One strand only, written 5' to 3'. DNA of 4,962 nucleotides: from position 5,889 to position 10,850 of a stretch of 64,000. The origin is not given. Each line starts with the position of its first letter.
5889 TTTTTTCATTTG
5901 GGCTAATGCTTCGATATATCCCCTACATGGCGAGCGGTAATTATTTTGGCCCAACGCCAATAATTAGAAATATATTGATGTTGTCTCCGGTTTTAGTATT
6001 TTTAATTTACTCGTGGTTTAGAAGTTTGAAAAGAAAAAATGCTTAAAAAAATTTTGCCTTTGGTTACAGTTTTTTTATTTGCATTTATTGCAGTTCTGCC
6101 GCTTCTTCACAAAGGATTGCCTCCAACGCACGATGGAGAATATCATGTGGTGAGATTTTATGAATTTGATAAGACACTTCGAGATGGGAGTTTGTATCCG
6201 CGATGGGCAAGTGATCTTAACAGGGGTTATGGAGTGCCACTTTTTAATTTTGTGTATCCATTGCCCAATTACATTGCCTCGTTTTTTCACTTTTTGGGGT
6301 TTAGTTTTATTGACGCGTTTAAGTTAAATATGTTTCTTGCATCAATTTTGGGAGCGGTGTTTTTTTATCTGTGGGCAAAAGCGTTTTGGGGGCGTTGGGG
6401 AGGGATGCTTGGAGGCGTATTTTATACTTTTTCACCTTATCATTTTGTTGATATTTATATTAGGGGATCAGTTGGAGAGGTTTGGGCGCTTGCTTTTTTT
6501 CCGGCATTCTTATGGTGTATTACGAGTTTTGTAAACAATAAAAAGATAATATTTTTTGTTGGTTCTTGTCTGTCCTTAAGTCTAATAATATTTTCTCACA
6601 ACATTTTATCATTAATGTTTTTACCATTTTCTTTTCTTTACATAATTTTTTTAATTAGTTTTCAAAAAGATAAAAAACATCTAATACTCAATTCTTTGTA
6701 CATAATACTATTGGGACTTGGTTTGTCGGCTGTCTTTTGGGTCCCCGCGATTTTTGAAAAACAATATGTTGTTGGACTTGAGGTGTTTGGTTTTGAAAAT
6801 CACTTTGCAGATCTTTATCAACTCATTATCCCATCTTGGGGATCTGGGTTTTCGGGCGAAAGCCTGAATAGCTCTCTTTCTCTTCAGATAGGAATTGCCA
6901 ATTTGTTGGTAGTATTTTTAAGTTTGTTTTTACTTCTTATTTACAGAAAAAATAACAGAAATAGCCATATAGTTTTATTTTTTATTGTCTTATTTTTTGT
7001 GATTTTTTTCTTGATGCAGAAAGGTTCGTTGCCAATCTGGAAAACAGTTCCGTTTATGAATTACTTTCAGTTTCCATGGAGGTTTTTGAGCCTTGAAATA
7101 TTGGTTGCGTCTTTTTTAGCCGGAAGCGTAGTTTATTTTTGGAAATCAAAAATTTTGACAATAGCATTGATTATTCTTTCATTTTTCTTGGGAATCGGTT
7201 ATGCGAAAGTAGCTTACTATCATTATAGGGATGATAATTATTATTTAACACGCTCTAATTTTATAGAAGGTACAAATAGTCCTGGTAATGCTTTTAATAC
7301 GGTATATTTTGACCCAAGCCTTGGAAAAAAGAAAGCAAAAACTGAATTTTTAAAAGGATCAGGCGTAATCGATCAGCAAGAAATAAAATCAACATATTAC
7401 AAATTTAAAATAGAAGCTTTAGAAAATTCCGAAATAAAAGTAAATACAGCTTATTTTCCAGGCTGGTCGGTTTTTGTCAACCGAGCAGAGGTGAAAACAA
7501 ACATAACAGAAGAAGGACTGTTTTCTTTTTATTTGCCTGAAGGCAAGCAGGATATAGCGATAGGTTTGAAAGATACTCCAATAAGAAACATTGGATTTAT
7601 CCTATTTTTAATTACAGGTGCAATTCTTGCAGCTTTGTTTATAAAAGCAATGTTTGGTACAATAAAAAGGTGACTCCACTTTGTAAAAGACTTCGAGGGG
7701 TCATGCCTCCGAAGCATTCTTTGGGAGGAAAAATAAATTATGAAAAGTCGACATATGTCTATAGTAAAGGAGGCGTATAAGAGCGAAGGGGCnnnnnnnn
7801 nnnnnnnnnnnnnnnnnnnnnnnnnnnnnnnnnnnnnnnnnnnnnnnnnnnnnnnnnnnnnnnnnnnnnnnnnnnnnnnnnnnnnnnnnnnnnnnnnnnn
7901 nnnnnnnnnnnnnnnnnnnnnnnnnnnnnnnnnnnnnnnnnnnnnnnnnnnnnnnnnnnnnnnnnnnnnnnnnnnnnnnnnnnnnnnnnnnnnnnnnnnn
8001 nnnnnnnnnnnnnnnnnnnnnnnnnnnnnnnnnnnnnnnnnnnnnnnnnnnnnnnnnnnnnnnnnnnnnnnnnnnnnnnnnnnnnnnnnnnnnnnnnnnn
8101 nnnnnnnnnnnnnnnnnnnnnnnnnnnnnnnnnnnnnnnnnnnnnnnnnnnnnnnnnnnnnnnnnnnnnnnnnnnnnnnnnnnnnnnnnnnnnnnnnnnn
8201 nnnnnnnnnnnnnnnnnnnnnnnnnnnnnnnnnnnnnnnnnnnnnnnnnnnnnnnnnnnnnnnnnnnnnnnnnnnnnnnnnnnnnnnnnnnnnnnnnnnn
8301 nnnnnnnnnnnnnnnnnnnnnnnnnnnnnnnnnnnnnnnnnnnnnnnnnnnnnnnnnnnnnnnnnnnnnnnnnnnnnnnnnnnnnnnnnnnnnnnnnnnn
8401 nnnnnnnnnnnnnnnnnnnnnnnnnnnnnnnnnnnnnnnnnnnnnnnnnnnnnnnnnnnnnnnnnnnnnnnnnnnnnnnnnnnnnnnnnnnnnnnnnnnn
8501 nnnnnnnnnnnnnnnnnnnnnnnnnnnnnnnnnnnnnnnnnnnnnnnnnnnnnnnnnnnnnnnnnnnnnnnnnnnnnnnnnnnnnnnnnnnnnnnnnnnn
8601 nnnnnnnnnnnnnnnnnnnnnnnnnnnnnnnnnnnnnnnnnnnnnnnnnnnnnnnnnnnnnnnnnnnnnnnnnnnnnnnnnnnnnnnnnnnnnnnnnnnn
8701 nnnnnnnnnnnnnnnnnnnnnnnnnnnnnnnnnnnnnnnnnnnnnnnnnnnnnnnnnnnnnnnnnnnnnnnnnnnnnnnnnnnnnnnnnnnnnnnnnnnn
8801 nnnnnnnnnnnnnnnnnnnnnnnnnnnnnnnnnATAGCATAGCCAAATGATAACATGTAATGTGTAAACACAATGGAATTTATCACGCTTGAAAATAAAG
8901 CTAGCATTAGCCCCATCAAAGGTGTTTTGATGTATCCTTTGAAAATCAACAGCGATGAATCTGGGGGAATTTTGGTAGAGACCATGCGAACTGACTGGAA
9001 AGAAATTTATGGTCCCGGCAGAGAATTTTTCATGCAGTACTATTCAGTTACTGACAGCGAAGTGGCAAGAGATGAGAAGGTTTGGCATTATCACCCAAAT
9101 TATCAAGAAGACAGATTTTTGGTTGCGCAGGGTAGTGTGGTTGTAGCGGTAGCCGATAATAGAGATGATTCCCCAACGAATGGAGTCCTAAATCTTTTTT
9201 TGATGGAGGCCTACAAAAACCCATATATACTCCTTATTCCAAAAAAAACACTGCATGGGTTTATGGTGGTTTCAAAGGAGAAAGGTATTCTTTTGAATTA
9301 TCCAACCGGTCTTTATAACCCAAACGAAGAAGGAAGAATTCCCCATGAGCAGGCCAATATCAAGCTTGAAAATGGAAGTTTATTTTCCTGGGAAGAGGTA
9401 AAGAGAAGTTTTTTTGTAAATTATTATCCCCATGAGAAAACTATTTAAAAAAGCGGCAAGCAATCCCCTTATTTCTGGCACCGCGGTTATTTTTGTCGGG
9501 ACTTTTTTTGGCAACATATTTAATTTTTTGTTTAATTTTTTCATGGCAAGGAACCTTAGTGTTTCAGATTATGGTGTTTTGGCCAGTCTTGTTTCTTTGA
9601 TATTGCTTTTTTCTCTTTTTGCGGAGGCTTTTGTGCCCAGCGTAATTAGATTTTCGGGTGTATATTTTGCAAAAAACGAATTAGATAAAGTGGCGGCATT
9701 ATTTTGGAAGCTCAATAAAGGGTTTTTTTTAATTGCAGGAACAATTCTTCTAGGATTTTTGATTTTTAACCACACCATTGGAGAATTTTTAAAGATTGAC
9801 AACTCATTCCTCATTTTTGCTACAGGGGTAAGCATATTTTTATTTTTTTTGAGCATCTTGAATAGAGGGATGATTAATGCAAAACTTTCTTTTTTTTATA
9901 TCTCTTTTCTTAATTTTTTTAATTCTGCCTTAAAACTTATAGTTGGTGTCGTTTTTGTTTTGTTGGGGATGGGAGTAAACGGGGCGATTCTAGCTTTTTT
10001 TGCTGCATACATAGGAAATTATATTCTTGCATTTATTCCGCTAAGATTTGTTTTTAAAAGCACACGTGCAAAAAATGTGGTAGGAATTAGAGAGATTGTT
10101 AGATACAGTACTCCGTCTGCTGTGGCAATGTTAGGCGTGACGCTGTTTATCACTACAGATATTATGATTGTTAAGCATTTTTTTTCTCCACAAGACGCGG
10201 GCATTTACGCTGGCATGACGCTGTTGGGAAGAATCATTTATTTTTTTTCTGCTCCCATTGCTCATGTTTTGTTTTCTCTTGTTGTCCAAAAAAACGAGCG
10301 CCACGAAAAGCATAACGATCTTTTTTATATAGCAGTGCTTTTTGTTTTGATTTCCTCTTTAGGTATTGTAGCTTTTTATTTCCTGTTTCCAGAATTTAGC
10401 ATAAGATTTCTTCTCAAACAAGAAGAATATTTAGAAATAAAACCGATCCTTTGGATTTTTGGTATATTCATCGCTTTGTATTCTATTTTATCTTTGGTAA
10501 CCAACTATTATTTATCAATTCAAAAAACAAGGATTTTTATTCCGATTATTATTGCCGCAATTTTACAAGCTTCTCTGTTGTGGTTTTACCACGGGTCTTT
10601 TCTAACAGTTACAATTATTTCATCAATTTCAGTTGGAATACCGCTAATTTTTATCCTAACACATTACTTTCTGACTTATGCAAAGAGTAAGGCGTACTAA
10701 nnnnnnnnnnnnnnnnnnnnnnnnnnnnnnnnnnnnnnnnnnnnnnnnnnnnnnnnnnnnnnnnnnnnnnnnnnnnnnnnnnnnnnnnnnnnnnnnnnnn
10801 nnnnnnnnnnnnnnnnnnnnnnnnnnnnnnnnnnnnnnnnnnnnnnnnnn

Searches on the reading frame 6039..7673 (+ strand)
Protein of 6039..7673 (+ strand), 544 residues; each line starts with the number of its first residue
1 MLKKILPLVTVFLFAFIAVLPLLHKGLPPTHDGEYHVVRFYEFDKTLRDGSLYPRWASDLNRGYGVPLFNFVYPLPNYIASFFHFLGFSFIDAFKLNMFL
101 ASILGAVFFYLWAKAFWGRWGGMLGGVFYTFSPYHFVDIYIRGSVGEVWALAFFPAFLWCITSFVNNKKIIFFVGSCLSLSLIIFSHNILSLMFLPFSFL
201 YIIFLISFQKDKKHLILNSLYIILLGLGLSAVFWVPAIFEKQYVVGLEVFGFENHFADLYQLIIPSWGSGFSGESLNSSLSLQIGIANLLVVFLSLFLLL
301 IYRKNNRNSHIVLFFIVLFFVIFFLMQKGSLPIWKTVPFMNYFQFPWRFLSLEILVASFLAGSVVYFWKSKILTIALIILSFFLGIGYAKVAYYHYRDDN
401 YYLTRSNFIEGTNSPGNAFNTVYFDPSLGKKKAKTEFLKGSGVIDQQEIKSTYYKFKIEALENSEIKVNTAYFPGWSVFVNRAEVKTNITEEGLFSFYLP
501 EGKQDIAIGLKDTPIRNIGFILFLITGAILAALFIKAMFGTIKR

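Call 56: search_protein_families(library=pfam, proteins=[window:6039-7673:+], max_evalue=0.000001)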
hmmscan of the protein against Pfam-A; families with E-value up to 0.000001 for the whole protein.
window:6039-7673:+ (544 aa): 2 families
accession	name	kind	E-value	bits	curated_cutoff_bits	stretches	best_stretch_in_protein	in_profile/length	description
PF10131.15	PTPS_related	-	2.6e-16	59.7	26.4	1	71-384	3-299/621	6-pyruvoyl-tetrahydropterin synthase related domain; membrane protein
PF09586.16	YfhO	-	7.6e-08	31.6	28.5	0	82-409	75-400/835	Bacterial membrane protein YfhO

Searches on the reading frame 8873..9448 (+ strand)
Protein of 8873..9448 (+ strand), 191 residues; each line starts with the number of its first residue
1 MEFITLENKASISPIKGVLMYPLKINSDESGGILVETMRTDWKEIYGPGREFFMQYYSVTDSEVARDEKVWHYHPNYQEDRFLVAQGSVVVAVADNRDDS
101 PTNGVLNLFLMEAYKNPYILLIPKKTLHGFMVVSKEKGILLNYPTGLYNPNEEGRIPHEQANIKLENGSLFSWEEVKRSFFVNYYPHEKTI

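Call 56: search_protein_families(library=pfam, proteins=[window:8873-9448:+], max_evalue=0.000001)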
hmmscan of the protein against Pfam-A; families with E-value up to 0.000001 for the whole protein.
window:8873-9448:+ (191 aa): 1 family
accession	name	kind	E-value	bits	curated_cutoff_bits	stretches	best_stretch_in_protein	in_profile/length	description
PF00908.23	dTDP_sugar_isom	-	1.2e-12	48.3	27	1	14-166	3-151/168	dTDP-4-dehydrorhamnose 3,5-epimerase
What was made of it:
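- On RmlC-type dTDP-4-dehydrorhamnose 3,5-epimerase (PF00908): A separate 191-aa PF00908 protein (48.3 bits) is encoded at 8873-9448 (call 56).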

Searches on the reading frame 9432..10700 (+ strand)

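Call 57: search_protein_families(library=pfam, proteins=[window:9432-10700:+], max_evalue=0.000001)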
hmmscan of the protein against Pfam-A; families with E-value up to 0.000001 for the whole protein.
window:9432-10700:+ (422 aa): 2 families
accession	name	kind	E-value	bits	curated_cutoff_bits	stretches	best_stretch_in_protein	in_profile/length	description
PF13440.11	Polysacc_synt_3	-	1.3e-10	41.4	23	1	38-330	2-286/293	Polysaccharide biosynthesis protein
PF01943.22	Polysacc_synt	-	3.5e-08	33.7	28.2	1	15-281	3-267/274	Polysaccharide biosynthesis protein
